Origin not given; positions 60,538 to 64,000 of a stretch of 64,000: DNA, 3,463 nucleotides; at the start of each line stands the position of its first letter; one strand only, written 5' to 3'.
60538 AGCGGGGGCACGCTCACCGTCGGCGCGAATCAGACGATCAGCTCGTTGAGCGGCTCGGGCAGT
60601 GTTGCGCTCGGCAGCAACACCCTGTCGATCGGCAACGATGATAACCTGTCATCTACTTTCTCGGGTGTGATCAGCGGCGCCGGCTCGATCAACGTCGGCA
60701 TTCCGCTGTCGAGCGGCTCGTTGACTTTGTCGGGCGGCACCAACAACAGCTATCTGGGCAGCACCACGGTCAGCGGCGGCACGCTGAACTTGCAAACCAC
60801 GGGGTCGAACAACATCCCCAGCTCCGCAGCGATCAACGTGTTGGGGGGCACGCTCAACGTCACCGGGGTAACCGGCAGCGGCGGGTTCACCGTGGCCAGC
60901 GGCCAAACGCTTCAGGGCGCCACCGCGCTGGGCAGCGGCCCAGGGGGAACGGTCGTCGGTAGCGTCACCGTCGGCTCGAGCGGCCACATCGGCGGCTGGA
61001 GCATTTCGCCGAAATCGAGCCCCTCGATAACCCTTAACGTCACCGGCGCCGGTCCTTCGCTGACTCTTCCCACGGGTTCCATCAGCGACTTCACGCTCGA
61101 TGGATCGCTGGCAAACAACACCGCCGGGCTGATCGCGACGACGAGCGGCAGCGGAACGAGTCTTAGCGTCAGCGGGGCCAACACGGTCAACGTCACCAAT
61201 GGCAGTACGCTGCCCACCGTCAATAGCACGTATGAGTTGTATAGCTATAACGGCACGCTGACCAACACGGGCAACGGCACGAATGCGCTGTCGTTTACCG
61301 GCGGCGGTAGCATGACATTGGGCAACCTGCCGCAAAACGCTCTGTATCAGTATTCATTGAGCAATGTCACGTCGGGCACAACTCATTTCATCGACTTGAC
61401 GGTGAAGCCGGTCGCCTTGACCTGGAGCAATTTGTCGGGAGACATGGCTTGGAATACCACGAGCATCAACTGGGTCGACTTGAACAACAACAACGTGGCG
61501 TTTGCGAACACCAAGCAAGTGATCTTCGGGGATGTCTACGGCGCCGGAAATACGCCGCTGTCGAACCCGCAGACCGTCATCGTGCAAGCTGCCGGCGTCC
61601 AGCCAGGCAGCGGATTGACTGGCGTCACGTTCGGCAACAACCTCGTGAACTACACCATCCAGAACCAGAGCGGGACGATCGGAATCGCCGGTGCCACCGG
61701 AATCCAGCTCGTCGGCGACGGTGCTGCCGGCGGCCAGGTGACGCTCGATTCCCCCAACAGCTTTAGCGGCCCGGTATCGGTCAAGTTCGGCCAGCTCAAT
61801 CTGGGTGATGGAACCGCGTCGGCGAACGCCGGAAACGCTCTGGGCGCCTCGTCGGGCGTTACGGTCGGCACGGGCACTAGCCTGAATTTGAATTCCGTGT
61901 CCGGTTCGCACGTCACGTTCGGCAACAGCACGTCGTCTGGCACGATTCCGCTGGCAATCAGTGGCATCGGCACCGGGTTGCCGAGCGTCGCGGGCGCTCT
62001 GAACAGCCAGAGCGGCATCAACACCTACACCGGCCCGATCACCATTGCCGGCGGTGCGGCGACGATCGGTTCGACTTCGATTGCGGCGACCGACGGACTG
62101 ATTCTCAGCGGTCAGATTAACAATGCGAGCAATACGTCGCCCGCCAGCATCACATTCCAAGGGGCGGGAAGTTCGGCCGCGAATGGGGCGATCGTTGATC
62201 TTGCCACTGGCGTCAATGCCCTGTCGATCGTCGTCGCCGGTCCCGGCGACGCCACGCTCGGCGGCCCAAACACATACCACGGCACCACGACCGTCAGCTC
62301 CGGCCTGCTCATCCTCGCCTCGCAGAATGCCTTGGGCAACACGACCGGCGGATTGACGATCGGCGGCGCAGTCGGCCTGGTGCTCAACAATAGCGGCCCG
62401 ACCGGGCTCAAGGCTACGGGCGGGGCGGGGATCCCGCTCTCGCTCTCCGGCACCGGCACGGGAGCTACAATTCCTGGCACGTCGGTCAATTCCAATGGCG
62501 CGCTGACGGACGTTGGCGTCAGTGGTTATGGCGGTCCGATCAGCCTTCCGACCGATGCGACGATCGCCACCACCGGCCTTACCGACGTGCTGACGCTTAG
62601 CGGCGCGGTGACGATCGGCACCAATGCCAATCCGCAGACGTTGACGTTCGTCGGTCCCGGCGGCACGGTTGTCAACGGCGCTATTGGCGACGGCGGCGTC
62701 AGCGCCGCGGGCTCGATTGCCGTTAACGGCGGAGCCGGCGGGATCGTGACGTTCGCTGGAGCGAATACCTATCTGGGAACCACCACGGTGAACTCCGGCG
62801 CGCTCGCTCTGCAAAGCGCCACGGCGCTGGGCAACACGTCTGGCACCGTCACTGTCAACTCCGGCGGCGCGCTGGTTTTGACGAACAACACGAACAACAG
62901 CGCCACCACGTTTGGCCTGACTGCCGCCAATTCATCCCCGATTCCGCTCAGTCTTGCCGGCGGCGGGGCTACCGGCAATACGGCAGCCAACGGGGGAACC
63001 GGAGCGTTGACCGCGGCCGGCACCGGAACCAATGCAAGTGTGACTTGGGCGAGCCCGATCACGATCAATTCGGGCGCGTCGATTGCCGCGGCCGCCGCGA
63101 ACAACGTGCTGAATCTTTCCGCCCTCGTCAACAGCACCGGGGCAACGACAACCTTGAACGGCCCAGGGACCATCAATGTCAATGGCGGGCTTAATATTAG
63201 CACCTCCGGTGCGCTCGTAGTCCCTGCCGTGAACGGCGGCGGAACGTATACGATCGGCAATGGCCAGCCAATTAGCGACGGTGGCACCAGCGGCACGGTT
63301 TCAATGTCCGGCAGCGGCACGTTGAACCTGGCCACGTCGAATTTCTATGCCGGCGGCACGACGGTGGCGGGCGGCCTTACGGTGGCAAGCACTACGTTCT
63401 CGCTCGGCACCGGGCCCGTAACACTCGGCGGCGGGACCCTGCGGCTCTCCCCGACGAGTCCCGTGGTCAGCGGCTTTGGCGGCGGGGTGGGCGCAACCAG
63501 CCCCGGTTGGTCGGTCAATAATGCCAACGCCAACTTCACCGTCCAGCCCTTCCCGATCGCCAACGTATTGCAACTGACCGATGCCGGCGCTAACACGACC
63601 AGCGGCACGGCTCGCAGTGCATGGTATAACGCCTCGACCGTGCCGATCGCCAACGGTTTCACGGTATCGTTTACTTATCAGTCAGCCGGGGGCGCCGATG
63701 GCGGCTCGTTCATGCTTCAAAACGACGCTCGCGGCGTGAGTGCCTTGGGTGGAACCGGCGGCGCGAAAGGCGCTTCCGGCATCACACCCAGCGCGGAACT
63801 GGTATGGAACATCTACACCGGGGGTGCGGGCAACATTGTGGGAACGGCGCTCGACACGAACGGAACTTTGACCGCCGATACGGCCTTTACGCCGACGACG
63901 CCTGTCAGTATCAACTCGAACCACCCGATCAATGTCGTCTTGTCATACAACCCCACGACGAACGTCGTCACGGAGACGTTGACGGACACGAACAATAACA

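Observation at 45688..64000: An 18.3-kb uninterrupted + strand ORF (more than 6,100 codons, still open at the window end) is missing from the ORF track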

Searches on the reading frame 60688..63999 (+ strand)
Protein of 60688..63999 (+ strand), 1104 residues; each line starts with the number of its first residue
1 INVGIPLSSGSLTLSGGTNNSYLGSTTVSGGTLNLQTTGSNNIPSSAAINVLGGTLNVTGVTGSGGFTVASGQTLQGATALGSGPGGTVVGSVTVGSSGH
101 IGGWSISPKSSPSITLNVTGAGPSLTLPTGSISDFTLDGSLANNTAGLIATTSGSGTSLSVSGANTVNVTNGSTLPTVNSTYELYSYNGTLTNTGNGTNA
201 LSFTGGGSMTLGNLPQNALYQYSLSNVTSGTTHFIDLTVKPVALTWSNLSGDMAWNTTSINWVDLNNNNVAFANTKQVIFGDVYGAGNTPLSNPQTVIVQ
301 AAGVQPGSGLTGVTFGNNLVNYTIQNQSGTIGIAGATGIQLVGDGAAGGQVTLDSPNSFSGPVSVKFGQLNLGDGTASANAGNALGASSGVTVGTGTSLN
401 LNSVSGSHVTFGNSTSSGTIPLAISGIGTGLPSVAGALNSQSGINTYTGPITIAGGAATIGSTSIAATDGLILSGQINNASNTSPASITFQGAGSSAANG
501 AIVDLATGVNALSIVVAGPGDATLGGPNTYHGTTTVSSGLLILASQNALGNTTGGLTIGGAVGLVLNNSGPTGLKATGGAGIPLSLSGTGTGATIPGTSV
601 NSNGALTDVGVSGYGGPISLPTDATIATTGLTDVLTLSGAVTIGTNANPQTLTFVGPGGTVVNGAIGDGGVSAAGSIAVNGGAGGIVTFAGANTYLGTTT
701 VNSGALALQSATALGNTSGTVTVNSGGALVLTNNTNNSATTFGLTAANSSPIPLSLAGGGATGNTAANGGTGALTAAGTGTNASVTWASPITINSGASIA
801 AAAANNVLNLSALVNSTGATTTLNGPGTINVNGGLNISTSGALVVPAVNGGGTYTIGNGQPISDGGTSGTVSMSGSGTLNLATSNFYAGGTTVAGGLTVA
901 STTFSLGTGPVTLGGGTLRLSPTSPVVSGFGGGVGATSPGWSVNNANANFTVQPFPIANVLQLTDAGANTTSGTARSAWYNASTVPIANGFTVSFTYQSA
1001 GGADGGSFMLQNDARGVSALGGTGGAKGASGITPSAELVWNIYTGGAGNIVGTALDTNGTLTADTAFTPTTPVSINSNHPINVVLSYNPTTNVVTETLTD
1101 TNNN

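Call 8: find_homologous_proteins(query=window:60688-63999:+, max_evalue=0.00001)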
Query window:60688-63999:+ (1104 aa): 11 proteins with E <= 0.00001 among 8000 candidates.
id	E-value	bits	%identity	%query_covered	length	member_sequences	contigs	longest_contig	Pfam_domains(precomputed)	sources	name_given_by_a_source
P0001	7.0e-57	211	37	27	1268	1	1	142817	PF12951.14,PF00139.27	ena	-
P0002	8.2e-57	211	38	54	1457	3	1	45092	PF12951.14,PF18483.9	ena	-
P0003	1.3e-29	121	47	22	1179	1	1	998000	PF12951.14,PF00139.27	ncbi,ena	-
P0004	2.9e-27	113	40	27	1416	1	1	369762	PF12951.14,PF07691.18,PF00139.27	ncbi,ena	-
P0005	4.5e-25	106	36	46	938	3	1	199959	-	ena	-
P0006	8.4e-18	82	52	11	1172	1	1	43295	PF12951.14,PF18483.9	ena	-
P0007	9.1e-11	59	34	21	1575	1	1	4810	PF12951.14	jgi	jgi:autotransporter-associated beta strand protein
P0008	1.1e-9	55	41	13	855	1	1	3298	PF12951.14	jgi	jgi:autotransporter-associated beta strand protein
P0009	1.7e-8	51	44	12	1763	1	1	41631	PF12951.14,PF18483.9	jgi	jgi:fibronectin-binding autotransporter adhesin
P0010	3.3e-7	47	30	65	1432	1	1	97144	PF12951.14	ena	-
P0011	5.4e-7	46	37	17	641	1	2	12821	PF07589.17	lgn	-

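Call 22: find_encoding_contigs(protein=P0003, flank=10000, max_places=3)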
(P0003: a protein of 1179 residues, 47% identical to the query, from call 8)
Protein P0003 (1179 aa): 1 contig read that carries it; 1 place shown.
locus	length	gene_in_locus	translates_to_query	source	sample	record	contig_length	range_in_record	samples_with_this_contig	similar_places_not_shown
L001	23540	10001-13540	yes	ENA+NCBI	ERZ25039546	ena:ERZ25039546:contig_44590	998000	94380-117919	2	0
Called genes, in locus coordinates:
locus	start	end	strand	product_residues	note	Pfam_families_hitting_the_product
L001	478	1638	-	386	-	PF05598:DUF772, PF01609:DDE_Tnp_1 (weak)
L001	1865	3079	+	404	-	-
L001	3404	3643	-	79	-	-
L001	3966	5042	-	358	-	-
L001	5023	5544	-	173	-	-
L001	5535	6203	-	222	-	PF08305:NPCBM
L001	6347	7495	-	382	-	PF00041:fn3 (weak)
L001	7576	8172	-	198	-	-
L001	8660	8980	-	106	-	-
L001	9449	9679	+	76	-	-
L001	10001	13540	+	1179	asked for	PF12951:PATR, PF00139:Lectin_legB (weak), PF12951:PATR (weak)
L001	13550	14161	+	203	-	-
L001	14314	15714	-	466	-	PF05598:DUF772, PF01609:DDE_Tnp_1, PF13751:DDE_Tnp_1_6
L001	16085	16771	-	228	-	PF00589:Phage_integrase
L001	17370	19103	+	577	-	PF01609:DDE_Tnp_1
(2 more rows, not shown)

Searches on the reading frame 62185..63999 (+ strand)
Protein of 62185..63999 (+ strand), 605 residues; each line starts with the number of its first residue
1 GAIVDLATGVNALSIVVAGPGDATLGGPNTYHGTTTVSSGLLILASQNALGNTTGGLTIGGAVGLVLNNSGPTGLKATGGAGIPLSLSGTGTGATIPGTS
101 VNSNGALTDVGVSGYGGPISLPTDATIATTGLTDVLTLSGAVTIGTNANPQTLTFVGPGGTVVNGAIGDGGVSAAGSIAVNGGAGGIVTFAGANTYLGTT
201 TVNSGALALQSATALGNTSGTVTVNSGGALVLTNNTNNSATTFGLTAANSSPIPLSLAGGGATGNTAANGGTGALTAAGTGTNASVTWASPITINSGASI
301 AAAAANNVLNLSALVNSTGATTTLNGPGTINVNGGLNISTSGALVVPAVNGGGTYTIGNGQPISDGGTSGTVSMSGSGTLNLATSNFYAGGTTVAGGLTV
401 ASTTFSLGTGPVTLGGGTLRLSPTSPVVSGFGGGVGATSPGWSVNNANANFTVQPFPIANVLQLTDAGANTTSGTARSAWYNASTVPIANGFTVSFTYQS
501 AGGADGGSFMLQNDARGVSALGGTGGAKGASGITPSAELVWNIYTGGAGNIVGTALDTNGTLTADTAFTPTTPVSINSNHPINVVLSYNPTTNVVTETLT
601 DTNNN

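Call 19: search_protein_families(library=pfam, proteins=[window:62185-63999:+], max_evalue=1)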
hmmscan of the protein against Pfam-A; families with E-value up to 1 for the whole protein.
window:62185-63999:+ (605 aa): 2 families
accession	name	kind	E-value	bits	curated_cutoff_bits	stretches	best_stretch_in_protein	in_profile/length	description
PF12951.13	PATR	-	8.7e-07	29.3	27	3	375-397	4-26/30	Passenger-associated-transport-repeat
PF03724.22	META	-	0.54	10.7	24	0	185-212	33-60/109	META domain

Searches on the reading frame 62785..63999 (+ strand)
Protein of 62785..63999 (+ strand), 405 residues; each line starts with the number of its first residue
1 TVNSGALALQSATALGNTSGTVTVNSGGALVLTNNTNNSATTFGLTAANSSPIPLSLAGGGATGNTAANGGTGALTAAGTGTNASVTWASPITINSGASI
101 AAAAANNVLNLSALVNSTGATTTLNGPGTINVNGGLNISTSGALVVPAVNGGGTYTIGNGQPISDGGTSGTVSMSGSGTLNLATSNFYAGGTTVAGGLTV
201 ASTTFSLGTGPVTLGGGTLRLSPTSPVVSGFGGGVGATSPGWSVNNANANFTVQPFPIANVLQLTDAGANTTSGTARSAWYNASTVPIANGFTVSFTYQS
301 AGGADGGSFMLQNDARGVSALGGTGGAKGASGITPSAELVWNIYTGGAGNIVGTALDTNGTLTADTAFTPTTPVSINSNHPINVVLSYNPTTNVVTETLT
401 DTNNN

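Call 65: find_related_loci(query=window:62785-63999:+, collection=metagenome_contigs, flank=10000)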
Query window:62785-63999:+ (405 aa) in metagenome_contigs; peptide patterns used: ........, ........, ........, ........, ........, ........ (x = any residue, [..] = any of these).
151 stretches matched a pattern, but none encodes a relative of the query by tblastn (E <= 1e-3).
